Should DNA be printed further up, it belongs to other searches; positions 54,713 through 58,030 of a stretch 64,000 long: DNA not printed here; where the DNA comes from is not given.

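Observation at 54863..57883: Island-borne 1006-aa gene with nuclease-like, NACHT-like NTPase and unassigned ~650-aa C-terminal regions: candidate single-gene NLR/STAND-type anti-phage system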

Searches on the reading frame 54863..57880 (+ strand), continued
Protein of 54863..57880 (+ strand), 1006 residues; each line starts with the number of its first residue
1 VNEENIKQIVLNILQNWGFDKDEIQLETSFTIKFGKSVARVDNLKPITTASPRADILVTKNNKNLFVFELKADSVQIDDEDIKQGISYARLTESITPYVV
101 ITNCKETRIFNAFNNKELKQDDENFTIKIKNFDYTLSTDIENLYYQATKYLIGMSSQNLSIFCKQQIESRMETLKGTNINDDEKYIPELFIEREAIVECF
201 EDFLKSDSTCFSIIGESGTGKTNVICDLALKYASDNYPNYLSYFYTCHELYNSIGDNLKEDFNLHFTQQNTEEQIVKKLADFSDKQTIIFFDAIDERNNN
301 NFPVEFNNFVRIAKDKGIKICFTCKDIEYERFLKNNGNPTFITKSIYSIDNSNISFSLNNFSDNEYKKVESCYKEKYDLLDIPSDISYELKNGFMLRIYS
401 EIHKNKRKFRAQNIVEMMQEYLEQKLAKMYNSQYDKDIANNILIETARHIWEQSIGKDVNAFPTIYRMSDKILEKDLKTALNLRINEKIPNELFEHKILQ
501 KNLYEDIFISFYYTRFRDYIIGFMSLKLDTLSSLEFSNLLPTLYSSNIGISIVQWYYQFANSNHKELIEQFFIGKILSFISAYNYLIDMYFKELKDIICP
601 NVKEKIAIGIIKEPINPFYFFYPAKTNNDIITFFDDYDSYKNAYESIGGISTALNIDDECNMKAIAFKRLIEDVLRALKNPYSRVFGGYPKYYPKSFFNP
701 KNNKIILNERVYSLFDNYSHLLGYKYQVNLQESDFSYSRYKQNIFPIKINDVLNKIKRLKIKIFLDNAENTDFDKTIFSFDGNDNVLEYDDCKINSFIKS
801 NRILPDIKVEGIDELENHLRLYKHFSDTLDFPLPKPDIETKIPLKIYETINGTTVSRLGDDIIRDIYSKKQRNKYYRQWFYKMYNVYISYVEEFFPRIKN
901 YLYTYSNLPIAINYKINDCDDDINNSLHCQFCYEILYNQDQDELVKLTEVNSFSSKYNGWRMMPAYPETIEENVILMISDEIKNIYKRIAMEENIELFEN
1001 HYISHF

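Call 53: search_protein_families(library=pfam, proteins=[L008:7442-9916:+, L051:8362-9966:+, L011:7732-9879:+, L023:8885-9955:+, L055:1765-3165:+, L066:1815-4010:+, L037:8121-9812:+, L017:12989-15823:+, L022:13004-14056:+, L038:13014-14729:+], max_evalue=0.00001)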
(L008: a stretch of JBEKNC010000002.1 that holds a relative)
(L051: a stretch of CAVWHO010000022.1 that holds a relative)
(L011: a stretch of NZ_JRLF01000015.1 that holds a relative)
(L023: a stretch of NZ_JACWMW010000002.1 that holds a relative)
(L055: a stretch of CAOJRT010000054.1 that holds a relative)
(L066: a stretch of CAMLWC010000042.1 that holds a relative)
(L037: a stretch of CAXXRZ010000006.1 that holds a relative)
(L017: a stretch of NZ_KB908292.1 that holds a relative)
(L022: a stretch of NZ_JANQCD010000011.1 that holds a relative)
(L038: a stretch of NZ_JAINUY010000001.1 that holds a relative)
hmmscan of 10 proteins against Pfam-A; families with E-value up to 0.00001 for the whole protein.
L008:7442-9916:+ (825 aa): 0 families

L051:8362-9966:+ (535 aa): 2 families
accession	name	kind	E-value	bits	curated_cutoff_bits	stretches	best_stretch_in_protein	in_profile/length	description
PF07669.17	Eco57I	-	7.6e-40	137.2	25.3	1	1-183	6-171/171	Eco57I restriction-modification methylase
PF12950.13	TaqI_C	-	3.1e-10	40.8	26.5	1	302-437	1-99/118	TaqI-like C-terminal specificity domain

L011:7732-9879:+ (716 aa): 1 family
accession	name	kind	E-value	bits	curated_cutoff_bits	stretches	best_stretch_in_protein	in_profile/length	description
PF07693.20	KAP_NTPase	-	1.5e-45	156.2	20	1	24-320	2-288/293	KAP family P-loop domain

L023:8885-9955:+ (357 aa): 1 family
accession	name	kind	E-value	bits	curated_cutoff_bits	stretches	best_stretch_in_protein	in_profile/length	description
PF04471.18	Mrr_cat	-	7.6e-14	52.3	21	1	11-134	2-115/115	Restriction endonuclease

L055:1765-3165:+ (467 aa): 2 families
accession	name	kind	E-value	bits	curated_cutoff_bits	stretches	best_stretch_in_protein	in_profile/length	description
PF03129.25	HGTP_anticodon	-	3.3e-22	78.9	21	1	375-463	1-93/94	Anticodon binding domain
PF00587.30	tRNA-synt_2b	-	1.2e-13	51.9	29.3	1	169-347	5-176/179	tRNA synthetase class II core domain (G, H, P, S and T)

L066:1815-4010:+ (732 aa): 3 families
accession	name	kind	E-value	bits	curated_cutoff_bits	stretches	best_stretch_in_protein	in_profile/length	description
PF04851.21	ResIII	-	6.6e-18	65.6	22.5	1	4-175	2-163/164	Type III restriction enzyme, res subunit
PF00270.35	DEAD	-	2.1e-07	31.3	26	1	10-177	4-163/167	DEAD/DEAH box helicase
PF18766.7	SWI2_SNF2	-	1.1e-06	28.9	26.7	1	10-166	2-146/221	SWI2/SNF2 ATPase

L037:8121-9812:+ (564 aa): 2 families
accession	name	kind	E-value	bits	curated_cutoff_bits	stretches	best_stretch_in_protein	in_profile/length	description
PF13091.12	PLDc_2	-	4.3e-24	85.3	27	1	176-314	4-131/132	PLD-like domain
PF09565.16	RE_NgoFVII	-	4.4e-07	29.8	23.8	0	257-318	91-152/162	NgoFVII restriction endonuclease N-terminal PLD domain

L017:12989-15823:+ (945 aa): 0 families

L022:13004-14056:+ (351 aa): 0 families

L038:13014-14729:+ (572 aa): 0 families

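Call 54: search_protein_families(library=padloc, proteins=[L008:7442-9916:+, L051:8362-9966:+, L011:7732-9879:+, L023:8885-9955:+, L055:1765-3165:+, L066:1815-4010:+, L037:8121-9812:+, L017:12989-15823:+, L022:13004-14056:+, L038:13014-14729:+], max_evalue=1e-10)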
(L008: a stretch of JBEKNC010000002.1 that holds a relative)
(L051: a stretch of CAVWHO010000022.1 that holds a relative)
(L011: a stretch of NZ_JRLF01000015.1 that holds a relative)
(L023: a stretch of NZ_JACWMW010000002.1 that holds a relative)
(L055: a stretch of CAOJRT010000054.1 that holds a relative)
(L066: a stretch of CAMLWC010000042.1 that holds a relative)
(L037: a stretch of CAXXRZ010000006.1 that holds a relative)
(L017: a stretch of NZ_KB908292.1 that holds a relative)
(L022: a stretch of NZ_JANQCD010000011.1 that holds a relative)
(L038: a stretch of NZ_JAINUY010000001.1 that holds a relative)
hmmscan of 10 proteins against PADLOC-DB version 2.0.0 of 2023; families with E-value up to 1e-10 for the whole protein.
L008:7442-9916:+ (825 aa): 0 families

L051:8362-9966:+ (535 aa): 25 families
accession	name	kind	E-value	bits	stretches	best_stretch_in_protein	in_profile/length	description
PDLC03612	REase_MTase_IIG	-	1.7e-77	259.7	1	67-533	777-1244/1247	Type IIG restriction enzyme-methyltransferase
PDLC03604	REase_MTase_IIG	-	8.8e-77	257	1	1-530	454-1002/1011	Type IIG restriction enzyme-methyltransferase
PDLC03596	REase_MTase_IIG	-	4.3e-71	238.3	1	71-534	692-1144/1148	Type IIG restriction enzyme-methyltransferase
PDLC03609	REase_MTase_IIG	-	2.9e-59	198.8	1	2-432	494-904/1066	Type IIG restriction enzyme-methyltransferase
PDLC03601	REase_MTase_IIG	-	1.8e-41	139.9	1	88-443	671-1039/1110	Type IIG restriction enzyme-methyltransferase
PDLC03250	MTase_II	-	2.9e-36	123.5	1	89-533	339-769/775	Type II methyltransferase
PDLC03629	REase_MTase_IIG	-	4.1e-29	99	1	2-325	496-824/1182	Type IIG restriction enzyme-methyltransferase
PDLC03226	MTase_II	-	4.8e-29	99.4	2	64-195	102-233/579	Type II methyltransferase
PDLC03313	MTase_II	-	6.6e-29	98.9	1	85-459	139-514/563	Type II methyltransferase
PDLC03335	MTase_II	-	1.1e-28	98.3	1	87-436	192-551/607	Type II methyltransferase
PDLC02643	DrmMI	-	1.7e-26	90.4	1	68-151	845-935/1347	DrmMI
PDLC03245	MTase_II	-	8.2e-25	85.4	1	89-431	157-497/577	Type II methyltransferase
PDLC03248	MTase_II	-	4.1e-22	76.6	1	80-487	75-499/521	Type II methyltransferase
PDLC02529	PglX|PglXI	-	8.5e-22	74.7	1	229-454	520-755/1189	PglX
PDLC03267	MTase_II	-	5.1e-16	56.7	1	72-289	92-311/539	Type II methyltransferase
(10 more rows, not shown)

L011:7732-9879:+ (716 aa): 5 families
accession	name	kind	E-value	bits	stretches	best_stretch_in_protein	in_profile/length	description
PDLC02361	PifA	-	1.6e-61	206.8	1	8-357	6-352/720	PifA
PDLC02210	QatA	-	1e-18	65.2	1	17-106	8-90/593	-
PDLC02209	QatA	-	9.3e-17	58.9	1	17-135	9-118/646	-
PDLC04959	PDC-S20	-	1e-15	56.3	1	28-375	25-381/464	-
PDLC04957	PDC-S20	-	8.8e-14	49.8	1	18-260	5-256/446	-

L023:8885-9955:+ (357 aa): 1 family
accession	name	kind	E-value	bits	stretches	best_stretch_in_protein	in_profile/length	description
PDLC04715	PDC-M58A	-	5.2e-13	47.2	1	9-141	3-137/154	-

L055:1765-3165:+ (467 aa): 0 families

L066:1815-4010:+ (732 aa): 3 families
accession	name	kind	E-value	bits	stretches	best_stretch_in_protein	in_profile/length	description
PDLC03653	REase_III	-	7.8e-14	48.7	1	140-369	261-501/883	Type III restriction enzyme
PDLC03652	REase_III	-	3.1e-13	46.6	1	150-394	182-433/809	Type III restriction enzyme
PDLC03650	REase_III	-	9.5e-11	38.8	0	139-357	225-438/898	Type III restriction enzyme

L037:8121-9812:+ (564 aa): 2 families
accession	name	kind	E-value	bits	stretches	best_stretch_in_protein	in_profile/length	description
PDLC02614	DrmC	-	3.3e-15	54.2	0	175-305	28-142/153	DrmC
PDLC02588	DrmC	-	9.5e-11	39.8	0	175-316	111-245/256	DrmC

L017:12989-15823:+ (945 aa): 0 families

L022:13004-14056:+ (351 aa): 0 families

L038:13014-14729:+ (572 aa): 0 families

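Call 58: search_dna_similar(query=window:54863-57880:+, collection=phages, mode=protein, max_evalue=0.001, max_rows=15)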
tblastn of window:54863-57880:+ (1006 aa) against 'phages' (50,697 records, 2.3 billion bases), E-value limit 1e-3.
No match.

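Call 59: search_dna_similar(query=window:54863-57880:+, collection=plasmids, mode=protein, max_evalue=0.001, max_rows=15)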
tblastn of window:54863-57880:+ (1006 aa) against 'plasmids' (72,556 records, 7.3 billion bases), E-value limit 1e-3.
Records with a match: 15; places in all: 15; records where one place covers at least 80% of the query: 0.
Best place of each record, by identity: <60% 15.
By first word of the organism name: Agrobacterium 11; Massilia 1; Rhizobium 1; Sinorhizobium 1; Escherichia 1.
By predicted mobility (MOB-suite, as given by PLSDB): conjugative 13; non-mobilizable 2.
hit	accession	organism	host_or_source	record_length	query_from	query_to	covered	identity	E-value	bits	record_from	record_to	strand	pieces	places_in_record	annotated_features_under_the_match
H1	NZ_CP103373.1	Massilia sp. H6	Whole genome of bacteria,soil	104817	3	290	29%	30.0%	1e-22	113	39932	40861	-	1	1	type I restriction enzyme HsdR N-terminal domain-containing protein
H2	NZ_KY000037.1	Agrobacterium sp.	-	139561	24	266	24%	27.0%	3e-10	72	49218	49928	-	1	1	type I restriction endonuclease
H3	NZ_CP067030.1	Agrobacterium fabrum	-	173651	24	266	24%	27.0%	3e-10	72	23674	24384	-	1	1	type I restriction endonuclease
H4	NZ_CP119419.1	Agrobacterium fabrum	-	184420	24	266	24%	27.0%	3e-10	72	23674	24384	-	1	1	type I restriction endonuclease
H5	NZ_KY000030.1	Agrobacterium tumefaciens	-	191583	24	266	24%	27.0%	3e-10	72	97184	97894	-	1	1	type I restriction endonuclease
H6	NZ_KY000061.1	Agrobacterium radiobacter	-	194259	24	266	24%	27.0%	3e-10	72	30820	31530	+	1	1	type I restriction endonuclease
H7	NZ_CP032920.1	Agrobacterium tumefaciens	-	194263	24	266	24%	27.0%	3e-10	72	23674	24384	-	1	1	type I restriction endonuclease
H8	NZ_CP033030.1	Agrobacterium tumefaciens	-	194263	24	266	24%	27.0%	3e-10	72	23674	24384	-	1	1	type I restriction endonuclease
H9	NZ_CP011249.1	Agrobacterium tumefaciens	Achillea ptarmica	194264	24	266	24%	27.0%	3e-10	72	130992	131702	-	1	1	type I restriction endonuclease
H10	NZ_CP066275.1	Agrobacterium tumefaciens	-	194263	24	266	24%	27.0%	3e-10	72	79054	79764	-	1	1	type I restriction endonuclease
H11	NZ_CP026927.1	Agrobacterium tumefaciens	Medicago sativa,from a crown gall tumor ...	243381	24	266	24%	27.0%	3e-10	72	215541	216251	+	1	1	type I restriction endonuclease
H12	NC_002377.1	Agrobacterium tumefaciens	-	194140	24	265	24%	26.7%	6e-9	68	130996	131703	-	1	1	type I restriction endonuclease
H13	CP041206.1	Rhizobium sp. NIBRBAC000502774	Genome assembly,Coal mine soil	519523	24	263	24%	26.3%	5e-10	72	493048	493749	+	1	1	hypothetical protein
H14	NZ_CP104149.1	Sinorhizobium medicae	Trigonella foenum-graecum,cell culture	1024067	30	294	26%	21.7%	3e-7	62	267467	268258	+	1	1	record has no annotation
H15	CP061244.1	Escherichia coli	Homo sapiens,cell culture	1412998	30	295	26%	19.5%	1e-6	61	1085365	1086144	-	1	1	none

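Call 62: list_cluster_members(proteins=[P0001, P0002, P0006, P0007, P0013, P0032])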
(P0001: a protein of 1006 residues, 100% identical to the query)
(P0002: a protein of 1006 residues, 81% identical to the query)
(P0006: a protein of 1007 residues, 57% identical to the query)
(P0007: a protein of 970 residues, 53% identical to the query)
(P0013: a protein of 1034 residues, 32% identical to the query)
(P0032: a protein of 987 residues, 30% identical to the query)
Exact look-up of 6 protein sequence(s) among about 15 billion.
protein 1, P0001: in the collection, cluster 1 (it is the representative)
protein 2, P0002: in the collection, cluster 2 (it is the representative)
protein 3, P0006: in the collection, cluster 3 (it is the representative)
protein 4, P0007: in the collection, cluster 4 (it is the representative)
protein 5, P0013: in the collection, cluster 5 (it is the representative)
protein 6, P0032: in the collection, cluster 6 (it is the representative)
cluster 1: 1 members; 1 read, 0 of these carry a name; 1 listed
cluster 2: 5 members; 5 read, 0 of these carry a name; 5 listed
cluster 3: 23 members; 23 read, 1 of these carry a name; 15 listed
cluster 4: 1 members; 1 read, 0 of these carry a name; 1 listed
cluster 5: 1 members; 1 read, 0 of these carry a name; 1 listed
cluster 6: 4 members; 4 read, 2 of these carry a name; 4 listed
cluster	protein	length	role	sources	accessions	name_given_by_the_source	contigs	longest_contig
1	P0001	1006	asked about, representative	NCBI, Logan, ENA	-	-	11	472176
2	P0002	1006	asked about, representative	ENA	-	-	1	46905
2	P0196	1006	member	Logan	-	-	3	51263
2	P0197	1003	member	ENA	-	-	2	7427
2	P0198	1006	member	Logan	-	-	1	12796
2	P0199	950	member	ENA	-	-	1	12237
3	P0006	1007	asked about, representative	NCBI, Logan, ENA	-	-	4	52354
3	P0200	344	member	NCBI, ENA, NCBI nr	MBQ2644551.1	hypothetical protein IJG14_03145 [bacterium] | hypothetical protein [bacterium]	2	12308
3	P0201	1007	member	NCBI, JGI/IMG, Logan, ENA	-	-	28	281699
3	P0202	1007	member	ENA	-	-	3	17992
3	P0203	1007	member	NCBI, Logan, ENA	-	-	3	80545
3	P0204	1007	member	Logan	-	-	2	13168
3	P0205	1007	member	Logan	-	-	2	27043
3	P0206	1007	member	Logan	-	-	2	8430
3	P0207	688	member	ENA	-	-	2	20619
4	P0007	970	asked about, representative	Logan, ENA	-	-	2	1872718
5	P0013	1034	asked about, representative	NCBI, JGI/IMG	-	-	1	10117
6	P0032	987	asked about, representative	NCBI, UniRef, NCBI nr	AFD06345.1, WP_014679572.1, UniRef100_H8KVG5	type I restriction enzyme HsdR N-terminal domain-containing protein [Solitalea canadensis] | Putative NTPase (NACHT family) n=1 Tax=Solitalea canadensis (strain ATCC 29591 / DSM 3403 ...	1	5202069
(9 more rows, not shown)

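Call 63: search_protein_families(library=phrogs, proteins=[window:54863-57880:+, L002:8944-9531:+, L002:9521-9796:+, L002:9804-10646:+, L002:10702-11133:-, L002:11156-11893:-], max_evalue=0.001)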
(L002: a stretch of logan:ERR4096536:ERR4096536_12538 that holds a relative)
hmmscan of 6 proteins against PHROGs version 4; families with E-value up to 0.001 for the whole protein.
window:54863-57880:+ (1006 aa): 2 families
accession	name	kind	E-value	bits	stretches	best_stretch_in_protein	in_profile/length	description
phrog_26510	-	unknown function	1.2e-11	44.5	1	24-436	39-443/786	-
phrog_17239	-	unknown function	7.7e-06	26.4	1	54-150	67-160/259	-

L002:8944-9531:+ (196 aa): 3 families
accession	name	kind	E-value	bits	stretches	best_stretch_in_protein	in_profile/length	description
phrog_4335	-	unknown function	9.9e-09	35.9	1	10-147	243-372/421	-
phrog_17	-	DNA, RNA and nucleotide metabolism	4.9e-07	29.1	1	31-187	469-637/1445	DNA polymerase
phrog_13175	-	unknown function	0.00024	22.2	1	84-145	38-96/146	-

L002:9521-9796:+ (92 aa): 2 families
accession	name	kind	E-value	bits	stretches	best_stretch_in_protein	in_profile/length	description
phrog_1039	-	moron, auxiliary metabolic gene and host takeover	2.1e-19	71.1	1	29-91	115-177/199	immunity to superinfection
phrog_1584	-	unknown function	0.00013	23.2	1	32-80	53-100/105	-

L002:9804-10646:+ (281 aa): 0 families

L002:10702-11133:- (144 aa): 0 families

L002:11156-11893:- (246 aa): 0 families

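Call 68: find_encoding_contigs(protein=P0002, flank=8000, max_places=3)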
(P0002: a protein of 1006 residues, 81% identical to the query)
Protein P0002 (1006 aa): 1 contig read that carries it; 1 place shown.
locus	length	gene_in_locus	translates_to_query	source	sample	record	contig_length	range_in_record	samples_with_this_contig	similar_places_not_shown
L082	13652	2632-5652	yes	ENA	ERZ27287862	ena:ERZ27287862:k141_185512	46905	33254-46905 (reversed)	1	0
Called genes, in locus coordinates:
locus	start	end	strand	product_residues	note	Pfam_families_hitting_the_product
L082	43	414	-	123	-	PF02086:MethyltransfD12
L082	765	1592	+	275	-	PF14355:Abi_C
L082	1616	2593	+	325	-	PF14022:DUF4238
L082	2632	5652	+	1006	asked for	PF13588:HSDR_N_2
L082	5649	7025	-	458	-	PF14659:Phage_int_SAM_3, PF00589:Phage_integrase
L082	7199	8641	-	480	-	PF13481:AAA_25, PF03796:DnaB_C (faint)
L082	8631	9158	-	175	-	-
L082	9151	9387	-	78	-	PF12728:HTH_17 (weak)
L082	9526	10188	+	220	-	PF12844:HTH_19, PF13560:HTH_31 (weak), PF01381:HTH_3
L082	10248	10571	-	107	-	PF13560:HTH_31, PF12844:HTH_19, PF13443:HTH_26 (weak), PF01381:HTH_3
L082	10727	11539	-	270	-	-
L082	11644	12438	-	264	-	-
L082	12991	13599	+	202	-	PF01330:RuvA_N, PF00633:HHH (faint), PF14520:HHH_5, PF07499:RuvA_C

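Call 69: find_encoding_contigs(protein=P0006, flank=8000, max_places=3)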
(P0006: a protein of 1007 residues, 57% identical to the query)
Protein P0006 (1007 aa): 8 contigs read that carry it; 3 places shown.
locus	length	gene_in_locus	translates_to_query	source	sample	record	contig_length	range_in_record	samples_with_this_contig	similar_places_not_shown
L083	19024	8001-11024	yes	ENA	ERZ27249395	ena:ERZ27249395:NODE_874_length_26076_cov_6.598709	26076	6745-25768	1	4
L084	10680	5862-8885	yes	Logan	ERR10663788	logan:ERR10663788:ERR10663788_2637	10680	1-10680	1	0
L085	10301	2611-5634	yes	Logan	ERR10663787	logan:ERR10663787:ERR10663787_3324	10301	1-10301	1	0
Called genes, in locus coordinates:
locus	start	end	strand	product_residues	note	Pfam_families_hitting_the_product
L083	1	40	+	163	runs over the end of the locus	-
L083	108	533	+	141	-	PF03788:LrgA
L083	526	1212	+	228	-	PF04172:LrgB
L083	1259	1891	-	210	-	PF00248:Aldo_ket_red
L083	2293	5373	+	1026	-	PF13289:SIR2_2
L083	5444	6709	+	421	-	PF03602:Cons_hypoth95 (faint), PF01555:N6_N4_Mtase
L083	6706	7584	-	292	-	-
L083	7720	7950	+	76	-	-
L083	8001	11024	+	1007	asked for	PF13588:HSDR_N_2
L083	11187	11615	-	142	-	PF10668:Phage_terminase, PF08822:DUF1804 (weak)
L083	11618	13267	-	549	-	PF00589:Phage_integrase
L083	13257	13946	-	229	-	PF05621:TniB, PF13401:AAA_22, PF00004:AAA (weak)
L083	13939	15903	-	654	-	PF09299:Mu-transpos_C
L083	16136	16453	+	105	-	-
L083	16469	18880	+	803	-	PF03235:GmrSD_N, PF07510:GmrSD_C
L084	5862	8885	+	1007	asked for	PF13588:HSDR_N_2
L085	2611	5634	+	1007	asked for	PF13588:HSDR_N_2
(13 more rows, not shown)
